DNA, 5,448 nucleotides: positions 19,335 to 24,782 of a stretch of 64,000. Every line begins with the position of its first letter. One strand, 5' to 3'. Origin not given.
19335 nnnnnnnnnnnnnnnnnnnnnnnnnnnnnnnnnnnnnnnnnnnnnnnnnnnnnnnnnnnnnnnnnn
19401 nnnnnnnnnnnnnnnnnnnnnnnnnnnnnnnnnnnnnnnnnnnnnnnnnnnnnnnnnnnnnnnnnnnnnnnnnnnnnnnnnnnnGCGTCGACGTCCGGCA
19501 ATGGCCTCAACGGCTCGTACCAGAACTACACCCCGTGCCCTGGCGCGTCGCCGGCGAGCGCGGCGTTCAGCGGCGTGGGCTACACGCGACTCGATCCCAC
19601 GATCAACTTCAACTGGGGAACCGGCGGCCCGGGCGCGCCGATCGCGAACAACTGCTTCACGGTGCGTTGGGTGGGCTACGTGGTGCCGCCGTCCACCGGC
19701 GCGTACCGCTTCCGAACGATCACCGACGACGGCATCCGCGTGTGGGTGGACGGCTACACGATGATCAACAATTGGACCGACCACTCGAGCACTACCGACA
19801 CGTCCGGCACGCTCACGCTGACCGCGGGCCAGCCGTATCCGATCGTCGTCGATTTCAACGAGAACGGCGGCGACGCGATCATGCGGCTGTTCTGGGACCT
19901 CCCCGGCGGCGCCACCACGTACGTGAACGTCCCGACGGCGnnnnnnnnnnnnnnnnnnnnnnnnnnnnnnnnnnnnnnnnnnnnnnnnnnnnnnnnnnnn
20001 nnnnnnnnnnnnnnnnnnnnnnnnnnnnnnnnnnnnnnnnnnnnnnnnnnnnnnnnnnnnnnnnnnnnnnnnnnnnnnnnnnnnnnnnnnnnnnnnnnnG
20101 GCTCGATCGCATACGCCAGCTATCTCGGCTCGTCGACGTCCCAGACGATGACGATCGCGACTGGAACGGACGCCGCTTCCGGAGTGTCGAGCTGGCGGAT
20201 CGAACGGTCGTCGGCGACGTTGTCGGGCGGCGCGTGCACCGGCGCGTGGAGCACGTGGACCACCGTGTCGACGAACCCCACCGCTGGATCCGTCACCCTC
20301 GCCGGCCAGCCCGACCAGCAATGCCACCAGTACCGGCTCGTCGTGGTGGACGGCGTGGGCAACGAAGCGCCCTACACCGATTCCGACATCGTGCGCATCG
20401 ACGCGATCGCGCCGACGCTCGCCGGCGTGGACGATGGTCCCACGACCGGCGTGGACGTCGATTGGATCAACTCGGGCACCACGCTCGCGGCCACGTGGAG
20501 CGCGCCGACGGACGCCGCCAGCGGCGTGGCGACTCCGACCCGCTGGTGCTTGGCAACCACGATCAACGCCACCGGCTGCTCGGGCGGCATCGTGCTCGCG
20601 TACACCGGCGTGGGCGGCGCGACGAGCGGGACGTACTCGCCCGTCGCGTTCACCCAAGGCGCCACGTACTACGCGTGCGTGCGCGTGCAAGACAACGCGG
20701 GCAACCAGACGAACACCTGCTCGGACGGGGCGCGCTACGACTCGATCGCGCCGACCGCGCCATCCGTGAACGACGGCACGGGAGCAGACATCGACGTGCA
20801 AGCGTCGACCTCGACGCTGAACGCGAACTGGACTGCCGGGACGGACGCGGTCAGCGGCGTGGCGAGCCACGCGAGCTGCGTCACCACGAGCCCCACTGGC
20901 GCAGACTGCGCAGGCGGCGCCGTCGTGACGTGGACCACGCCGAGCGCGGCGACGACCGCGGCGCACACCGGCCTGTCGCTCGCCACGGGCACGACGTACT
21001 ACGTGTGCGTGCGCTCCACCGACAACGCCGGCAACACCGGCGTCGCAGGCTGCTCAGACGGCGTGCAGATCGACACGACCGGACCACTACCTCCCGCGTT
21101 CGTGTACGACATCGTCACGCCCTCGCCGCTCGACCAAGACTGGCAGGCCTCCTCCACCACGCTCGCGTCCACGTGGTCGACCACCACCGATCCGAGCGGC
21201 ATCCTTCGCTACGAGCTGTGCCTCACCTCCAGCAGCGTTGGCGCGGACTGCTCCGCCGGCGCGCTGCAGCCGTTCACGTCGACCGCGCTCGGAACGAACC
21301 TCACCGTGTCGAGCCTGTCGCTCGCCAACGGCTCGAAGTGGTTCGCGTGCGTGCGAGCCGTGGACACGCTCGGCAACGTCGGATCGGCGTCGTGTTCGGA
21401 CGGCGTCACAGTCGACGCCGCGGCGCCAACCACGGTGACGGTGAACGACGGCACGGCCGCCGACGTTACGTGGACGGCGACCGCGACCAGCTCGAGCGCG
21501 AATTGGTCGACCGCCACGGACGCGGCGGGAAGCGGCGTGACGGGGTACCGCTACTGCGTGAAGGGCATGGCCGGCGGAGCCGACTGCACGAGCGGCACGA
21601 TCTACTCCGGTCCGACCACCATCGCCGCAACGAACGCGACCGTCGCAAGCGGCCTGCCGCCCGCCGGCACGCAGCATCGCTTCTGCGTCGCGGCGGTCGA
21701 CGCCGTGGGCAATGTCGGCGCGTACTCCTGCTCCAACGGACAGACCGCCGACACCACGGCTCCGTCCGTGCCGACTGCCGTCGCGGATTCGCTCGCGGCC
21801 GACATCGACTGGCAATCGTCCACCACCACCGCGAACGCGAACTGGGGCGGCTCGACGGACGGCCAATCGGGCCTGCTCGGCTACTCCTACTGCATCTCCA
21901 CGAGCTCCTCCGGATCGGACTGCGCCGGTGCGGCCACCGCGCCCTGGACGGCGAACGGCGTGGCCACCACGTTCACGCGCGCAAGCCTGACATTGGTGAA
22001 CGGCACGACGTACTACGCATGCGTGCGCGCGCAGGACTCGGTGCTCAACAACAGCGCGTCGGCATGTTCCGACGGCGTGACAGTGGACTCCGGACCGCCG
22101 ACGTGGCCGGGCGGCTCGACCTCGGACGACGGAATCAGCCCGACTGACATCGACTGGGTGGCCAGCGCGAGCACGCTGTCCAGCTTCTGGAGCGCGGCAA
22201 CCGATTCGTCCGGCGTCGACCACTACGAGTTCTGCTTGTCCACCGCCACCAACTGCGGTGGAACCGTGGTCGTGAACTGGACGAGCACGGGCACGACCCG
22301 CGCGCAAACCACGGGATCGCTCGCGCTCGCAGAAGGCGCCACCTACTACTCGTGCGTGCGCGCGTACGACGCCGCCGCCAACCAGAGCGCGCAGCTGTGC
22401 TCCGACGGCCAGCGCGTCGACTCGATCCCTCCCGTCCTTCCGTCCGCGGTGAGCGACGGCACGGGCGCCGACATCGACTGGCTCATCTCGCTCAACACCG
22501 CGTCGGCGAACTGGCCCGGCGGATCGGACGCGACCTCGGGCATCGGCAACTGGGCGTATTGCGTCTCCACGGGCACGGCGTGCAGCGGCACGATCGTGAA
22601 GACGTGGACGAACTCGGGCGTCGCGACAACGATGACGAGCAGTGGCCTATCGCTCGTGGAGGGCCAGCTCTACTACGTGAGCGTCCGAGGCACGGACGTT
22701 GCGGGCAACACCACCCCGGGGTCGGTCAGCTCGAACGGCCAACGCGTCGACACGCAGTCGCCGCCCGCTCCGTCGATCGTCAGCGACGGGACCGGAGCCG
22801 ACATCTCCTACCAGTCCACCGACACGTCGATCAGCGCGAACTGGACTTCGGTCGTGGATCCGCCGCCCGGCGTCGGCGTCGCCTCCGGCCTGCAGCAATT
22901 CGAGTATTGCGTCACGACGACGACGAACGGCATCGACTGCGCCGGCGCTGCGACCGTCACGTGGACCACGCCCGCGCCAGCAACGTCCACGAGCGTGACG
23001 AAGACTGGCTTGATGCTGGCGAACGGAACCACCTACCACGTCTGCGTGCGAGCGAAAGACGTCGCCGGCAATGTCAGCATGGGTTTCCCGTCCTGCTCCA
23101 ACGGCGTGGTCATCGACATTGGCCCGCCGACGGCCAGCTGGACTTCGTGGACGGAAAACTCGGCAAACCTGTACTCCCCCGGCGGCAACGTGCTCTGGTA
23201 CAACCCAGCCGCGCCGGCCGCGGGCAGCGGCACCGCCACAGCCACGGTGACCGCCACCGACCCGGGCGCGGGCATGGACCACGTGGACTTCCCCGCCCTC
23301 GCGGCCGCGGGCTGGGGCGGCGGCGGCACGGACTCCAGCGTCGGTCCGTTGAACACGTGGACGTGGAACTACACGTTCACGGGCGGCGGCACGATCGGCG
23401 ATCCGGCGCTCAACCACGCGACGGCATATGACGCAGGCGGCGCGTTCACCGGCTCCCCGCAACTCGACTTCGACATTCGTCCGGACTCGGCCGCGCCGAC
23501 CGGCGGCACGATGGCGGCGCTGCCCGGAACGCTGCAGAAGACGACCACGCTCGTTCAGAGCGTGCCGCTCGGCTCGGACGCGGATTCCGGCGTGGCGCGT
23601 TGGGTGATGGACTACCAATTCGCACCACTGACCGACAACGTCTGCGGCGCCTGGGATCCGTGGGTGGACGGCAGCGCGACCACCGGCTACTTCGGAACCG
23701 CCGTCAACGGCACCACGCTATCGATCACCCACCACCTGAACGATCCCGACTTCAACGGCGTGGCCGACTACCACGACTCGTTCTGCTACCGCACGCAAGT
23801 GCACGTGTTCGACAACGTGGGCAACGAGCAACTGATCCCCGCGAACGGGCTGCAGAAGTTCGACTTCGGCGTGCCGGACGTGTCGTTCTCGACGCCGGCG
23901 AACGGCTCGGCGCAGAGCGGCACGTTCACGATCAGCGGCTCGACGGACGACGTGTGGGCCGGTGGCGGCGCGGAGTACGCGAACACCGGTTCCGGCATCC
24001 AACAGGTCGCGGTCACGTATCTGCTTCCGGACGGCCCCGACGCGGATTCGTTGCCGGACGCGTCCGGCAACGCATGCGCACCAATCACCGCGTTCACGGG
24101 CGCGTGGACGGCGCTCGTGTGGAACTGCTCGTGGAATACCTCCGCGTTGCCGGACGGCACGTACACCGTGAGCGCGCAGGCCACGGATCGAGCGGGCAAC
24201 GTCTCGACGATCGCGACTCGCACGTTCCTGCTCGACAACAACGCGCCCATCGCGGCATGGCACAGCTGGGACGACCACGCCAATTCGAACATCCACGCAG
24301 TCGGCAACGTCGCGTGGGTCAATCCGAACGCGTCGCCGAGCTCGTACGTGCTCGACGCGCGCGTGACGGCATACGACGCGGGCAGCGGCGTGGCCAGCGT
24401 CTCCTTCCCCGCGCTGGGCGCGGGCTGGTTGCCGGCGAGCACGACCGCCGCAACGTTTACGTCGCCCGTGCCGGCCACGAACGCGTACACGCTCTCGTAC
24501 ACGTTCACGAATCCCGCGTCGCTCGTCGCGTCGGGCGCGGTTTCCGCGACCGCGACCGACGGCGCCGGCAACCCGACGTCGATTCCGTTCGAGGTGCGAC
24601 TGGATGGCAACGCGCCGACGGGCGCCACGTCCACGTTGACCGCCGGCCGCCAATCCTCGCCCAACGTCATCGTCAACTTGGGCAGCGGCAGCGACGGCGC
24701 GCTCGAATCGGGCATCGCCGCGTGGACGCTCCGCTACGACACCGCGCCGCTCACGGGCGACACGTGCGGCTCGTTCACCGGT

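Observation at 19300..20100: The PA14 domain is nested inside the first 'C' module of the giant protein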

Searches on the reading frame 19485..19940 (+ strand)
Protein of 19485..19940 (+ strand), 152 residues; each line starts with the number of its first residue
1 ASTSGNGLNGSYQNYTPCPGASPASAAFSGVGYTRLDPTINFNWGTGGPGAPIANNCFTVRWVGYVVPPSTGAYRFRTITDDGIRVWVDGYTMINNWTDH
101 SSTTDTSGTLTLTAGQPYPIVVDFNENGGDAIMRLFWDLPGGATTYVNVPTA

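Call 53: search_solved_structures(query=window:19485-19940:+, max_evalue=0.01, show_alignments=3)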
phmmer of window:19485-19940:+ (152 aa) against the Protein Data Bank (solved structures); distinct sequences matched with E-value up to 0.01: 6.
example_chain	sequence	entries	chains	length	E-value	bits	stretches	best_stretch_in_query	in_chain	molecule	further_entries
6qe7_A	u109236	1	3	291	5.4e-48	166.6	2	27-138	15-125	Anti-sigma-I factor RsgI3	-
6qdi_A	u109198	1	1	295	4e-37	131.3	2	36-142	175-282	PA14 domain-containing protein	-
6m8m_A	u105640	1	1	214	2.6e-06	31.1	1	70-143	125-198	Putative large adhesion protein (Lap) involved in biofilm formation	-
7mjr_A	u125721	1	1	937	4.2e-05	27.1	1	57-140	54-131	Vip4Da1 protein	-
4gq7_A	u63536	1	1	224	0.00096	22.7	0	56-86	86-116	Flocculin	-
4lhk_A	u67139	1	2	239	0.0032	21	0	56-86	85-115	Flocculin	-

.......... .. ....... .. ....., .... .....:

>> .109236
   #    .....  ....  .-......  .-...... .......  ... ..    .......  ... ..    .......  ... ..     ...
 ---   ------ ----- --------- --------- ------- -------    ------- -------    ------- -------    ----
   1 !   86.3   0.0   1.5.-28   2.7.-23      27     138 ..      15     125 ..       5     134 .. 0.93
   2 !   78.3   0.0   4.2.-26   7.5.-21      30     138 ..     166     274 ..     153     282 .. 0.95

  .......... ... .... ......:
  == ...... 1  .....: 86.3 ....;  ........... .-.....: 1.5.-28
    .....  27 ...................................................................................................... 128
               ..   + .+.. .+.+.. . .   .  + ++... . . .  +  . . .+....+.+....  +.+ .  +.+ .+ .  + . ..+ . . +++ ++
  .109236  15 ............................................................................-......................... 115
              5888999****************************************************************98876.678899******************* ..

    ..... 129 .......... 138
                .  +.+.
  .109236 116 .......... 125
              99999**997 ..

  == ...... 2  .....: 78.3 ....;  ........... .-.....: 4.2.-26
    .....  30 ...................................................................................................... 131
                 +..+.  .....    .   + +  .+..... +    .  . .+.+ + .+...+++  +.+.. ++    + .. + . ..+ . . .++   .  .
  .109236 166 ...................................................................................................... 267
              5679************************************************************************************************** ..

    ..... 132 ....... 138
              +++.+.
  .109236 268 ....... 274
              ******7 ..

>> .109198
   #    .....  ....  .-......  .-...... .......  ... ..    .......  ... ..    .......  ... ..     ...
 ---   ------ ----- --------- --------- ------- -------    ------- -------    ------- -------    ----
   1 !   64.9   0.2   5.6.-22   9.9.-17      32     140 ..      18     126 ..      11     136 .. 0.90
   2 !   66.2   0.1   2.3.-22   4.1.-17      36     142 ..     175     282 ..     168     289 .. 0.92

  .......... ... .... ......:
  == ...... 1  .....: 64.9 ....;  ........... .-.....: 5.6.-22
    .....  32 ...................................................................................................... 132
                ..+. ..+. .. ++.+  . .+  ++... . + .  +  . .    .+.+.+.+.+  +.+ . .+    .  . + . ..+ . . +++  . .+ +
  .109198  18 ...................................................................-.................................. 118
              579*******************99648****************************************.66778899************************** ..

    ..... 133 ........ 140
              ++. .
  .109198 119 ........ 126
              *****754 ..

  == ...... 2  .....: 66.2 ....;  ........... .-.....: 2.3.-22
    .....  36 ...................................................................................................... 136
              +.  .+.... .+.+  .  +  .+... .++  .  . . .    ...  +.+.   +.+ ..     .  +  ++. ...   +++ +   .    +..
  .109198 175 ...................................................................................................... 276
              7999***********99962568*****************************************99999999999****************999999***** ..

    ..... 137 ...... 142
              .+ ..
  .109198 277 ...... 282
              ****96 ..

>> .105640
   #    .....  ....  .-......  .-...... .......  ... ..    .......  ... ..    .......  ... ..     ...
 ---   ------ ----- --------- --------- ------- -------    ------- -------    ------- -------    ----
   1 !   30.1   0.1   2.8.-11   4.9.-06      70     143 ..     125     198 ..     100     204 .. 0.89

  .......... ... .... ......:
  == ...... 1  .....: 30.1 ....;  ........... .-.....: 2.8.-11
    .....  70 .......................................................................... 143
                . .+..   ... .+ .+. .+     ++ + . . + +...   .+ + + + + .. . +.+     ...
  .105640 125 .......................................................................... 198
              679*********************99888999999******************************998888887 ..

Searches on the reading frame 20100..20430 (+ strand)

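Call 72: search_protein_families(library=pfam, proteins=[window:20100-20430:+], max_evalue=1)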
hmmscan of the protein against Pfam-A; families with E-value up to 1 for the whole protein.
window:20100-20430:+ (110 aa): 1 family
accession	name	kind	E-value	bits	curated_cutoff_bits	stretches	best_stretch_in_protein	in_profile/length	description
PF10342.15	Kre9_KNH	-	0.15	13.3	24.6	0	52-93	17-58/94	Kre9/KNH-like N-terminal Ig-like domain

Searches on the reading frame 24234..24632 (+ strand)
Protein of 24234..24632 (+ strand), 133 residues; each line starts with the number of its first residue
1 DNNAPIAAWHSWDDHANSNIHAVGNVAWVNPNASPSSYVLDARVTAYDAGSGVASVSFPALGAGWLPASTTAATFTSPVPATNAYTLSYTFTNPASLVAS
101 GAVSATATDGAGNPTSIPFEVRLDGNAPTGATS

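Call 72: search_protein_families(library=pfam, proteins=[window:24234-24632:+], max_evalue=1)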
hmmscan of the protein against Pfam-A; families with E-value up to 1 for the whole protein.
window:24234-24632:+ (133 aa): 3 families
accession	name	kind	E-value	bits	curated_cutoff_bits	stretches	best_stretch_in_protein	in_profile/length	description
PF12245.14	Big_3_2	-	0.0088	16.7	23.3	0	39-76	61-98/122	Bacterial Ig-like domain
PF18683.7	ChiW_Ig_like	-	0.084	13.4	27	1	54-115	37-102/106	Chitinase W immunoglobulin-like domain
PF04625.18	DEC-1_N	-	0.56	9.6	29.2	1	56-105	117-165/403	DEC-1 protein, N-terminal region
